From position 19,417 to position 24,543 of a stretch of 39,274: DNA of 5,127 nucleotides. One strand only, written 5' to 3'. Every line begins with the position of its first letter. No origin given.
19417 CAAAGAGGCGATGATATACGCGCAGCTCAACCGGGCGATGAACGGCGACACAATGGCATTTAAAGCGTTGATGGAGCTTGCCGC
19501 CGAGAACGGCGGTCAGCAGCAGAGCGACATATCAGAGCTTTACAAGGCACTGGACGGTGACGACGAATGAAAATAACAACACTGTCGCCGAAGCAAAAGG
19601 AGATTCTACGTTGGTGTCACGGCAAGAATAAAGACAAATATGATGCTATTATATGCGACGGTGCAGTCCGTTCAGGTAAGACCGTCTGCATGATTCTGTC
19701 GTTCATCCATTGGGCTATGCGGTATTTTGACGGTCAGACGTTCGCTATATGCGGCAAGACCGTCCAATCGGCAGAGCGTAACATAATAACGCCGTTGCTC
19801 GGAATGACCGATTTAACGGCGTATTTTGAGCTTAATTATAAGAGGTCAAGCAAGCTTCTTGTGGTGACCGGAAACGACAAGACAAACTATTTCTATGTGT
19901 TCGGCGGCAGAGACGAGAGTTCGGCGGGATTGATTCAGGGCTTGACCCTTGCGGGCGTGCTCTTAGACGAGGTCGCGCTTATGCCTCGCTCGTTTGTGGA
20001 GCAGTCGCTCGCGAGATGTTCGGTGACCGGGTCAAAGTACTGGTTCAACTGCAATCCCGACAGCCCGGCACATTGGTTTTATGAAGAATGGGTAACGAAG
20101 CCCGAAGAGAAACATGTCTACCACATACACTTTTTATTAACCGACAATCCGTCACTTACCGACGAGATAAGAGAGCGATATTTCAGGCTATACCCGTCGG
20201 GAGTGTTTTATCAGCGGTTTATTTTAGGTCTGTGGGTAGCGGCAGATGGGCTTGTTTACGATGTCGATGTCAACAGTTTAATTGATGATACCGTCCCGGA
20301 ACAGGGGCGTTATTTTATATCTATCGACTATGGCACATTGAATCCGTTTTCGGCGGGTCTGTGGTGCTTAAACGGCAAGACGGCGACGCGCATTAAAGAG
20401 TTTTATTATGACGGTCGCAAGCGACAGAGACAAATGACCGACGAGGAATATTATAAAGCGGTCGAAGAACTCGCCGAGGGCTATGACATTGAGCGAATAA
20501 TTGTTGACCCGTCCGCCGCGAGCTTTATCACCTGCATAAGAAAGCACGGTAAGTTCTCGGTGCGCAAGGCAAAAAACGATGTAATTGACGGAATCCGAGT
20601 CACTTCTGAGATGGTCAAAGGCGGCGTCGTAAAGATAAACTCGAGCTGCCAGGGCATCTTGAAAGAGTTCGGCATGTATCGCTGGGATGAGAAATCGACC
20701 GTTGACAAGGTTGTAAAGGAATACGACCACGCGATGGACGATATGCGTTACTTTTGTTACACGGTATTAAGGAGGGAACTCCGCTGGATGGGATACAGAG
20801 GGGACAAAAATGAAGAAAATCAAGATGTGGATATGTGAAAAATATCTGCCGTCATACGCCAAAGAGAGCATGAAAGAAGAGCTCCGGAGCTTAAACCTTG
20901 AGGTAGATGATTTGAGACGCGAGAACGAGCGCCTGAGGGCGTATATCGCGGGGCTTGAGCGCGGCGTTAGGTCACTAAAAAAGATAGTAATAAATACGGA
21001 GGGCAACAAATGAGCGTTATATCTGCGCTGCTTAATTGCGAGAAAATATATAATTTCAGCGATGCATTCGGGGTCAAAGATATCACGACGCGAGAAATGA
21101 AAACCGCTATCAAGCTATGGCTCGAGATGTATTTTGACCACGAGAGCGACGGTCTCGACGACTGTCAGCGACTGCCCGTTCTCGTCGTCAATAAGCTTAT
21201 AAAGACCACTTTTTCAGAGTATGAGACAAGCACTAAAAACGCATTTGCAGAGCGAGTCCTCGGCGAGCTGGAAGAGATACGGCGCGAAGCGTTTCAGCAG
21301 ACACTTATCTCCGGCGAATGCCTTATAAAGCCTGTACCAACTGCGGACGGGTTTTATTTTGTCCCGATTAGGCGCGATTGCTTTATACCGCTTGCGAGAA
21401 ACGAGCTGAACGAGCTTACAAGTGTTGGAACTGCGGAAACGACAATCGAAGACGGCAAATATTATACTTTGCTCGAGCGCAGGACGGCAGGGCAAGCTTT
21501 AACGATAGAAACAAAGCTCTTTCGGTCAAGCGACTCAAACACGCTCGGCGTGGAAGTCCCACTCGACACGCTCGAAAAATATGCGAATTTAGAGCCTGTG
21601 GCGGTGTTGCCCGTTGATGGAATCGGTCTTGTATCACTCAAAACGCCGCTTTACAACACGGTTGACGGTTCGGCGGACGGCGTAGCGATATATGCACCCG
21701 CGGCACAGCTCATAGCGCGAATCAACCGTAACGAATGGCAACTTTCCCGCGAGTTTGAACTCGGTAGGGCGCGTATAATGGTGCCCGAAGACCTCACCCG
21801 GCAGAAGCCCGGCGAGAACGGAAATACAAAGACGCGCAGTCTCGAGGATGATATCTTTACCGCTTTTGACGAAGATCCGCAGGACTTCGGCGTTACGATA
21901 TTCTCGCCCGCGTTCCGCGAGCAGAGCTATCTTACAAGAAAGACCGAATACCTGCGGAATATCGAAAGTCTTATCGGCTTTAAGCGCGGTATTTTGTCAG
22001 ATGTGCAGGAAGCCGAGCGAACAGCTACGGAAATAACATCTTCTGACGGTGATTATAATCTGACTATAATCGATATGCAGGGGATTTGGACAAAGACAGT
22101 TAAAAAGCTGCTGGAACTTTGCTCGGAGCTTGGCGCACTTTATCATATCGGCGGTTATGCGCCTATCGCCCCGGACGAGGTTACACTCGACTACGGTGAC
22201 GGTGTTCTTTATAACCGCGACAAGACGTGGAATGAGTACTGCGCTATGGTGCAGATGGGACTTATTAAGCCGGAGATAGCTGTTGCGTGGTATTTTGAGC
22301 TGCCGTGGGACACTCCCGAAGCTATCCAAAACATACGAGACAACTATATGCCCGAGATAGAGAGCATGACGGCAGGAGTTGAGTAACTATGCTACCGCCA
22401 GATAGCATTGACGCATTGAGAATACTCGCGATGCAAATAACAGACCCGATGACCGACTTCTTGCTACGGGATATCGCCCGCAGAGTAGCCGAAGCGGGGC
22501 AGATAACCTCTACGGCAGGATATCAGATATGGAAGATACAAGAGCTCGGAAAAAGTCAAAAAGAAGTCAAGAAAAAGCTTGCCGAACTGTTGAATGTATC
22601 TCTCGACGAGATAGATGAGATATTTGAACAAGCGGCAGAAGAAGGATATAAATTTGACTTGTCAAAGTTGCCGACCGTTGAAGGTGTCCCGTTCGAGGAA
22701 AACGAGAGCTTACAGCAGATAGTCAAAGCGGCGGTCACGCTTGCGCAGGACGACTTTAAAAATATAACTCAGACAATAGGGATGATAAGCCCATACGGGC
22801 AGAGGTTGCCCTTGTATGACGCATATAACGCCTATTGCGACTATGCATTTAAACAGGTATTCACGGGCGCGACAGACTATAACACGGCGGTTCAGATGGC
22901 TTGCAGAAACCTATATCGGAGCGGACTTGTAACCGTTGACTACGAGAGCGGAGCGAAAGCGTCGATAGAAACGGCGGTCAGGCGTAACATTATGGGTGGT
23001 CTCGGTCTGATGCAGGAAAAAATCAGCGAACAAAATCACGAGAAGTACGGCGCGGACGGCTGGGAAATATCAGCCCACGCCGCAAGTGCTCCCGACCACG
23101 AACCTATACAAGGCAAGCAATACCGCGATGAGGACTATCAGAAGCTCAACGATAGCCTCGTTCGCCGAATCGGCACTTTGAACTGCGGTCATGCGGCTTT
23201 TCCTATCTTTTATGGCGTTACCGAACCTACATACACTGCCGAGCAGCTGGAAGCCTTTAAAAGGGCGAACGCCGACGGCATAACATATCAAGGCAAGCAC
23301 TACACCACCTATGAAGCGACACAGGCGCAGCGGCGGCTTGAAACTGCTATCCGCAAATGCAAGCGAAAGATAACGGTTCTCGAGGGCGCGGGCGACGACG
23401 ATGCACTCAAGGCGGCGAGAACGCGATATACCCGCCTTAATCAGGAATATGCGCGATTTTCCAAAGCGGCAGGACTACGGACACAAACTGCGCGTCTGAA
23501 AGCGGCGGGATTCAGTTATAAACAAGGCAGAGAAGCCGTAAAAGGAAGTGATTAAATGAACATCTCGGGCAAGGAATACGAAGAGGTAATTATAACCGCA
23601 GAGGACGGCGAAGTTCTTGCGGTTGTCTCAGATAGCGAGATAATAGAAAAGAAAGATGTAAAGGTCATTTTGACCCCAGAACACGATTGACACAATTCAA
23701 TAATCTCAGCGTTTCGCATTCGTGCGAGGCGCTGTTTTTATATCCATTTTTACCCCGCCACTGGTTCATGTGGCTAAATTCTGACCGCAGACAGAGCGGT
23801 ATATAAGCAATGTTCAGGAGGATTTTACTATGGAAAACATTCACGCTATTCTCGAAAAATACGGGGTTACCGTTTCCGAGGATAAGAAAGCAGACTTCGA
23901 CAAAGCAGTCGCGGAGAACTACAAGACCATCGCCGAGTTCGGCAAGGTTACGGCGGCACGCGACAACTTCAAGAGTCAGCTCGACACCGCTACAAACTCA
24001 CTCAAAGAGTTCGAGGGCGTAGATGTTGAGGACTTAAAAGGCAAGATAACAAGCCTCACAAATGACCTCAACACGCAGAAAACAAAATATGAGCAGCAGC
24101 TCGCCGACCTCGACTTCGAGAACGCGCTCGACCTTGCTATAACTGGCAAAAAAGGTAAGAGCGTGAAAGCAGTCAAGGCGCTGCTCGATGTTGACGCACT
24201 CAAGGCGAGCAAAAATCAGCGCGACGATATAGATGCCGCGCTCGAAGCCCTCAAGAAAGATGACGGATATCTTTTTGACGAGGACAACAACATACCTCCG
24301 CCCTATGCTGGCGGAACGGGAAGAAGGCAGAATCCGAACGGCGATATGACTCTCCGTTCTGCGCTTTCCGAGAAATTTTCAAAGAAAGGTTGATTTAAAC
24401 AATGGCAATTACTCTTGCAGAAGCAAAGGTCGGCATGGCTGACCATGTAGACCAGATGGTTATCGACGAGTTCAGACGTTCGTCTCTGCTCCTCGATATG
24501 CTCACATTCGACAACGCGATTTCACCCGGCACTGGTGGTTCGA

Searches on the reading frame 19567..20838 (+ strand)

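Call 53: search_protein_families(library=phrogs, proteins=[window:19567-20838:+], max_evalue=0.00001)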
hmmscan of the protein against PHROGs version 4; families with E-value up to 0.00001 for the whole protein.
window:19567-20838:+ (423 aa): 5 families
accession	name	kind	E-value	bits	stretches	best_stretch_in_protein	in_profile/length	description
phrog_2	-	head and packaging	1.2e-49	170.8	1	5-409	265-601/807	terminase large subunit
phrog_10250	-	head and packaging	1.5e-31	110.9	1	211-402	6-217/228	terminase large subunit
phrog_5653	-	head and packaging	2.8e-21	77.2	1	221-403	1-183/199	terminase large subunit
phrog_6672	-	head and packaging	7.7e-19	68.7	1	284-408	12-137/145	terminase large subunit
phrog_29775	-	unknown function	4.5e-06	27.5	1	92-202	63-170/212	-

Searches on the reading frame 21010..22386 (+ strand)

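Call 53: search_protein_families(library=phrogs, proteins=[window:21010-22386:+], max_evalue=0.00001)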
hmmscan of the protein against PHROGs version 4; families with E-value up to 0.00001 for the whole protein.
window:21010-22386:+ (458 aa): 1 family
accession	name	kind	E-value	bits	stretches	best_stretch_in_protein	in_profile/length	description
phrog_533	-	head and packaging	1.4e-65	222.7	1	53-444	76-475/495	portal protein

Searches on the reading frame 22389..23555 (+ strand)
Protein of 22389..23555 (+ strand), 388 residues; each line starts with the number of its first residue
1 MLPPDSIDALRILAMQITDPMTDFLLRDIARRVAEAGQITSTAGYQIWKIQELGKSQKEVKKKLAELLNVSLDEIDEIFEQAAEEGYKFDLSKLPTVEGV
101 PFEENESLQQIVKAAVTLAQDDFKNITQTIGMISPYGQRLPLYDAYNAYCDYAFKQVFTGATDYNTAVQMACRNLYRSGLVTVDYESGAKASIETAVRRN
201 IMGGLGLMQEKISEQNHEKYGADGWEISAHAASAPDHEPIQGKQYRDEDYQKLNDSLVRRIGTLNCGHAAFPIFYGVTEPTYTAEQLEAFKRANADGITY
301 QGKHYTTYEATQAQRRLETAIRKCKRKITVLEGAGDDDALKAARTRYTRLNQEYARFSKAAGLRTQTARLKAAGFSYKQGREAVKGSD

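Call 53: search_protein_families(library=phrogs, proteins=[window:22389-23555:+], max_evalue=0.00001)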
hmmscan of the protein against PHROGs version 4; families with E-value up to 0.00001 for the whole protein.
window:22389-23555:+ (388 aa): 1 family
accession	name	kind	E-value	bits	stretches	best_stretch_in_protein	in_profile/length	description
phrog_581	-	head and packaging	3.9e-76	258.3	1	20-385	38-394/564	minor head protein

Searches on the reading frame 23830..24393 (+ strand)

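Call 55: search_protein_families(library=pfam, proteins=[window:23830-24393:+], max_evalue=0.001)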
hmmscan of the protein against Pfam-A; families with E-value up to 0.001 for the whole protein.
window:23830-24393:+ (187 aa): 1 family
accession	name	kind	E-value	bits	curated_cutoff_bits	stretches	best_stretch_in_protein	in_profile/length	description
PF06810.17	Phage_scaffold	-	1.4e-33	116.7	35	1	6-158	4-160/170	Phage capsid assembly scaffolding protein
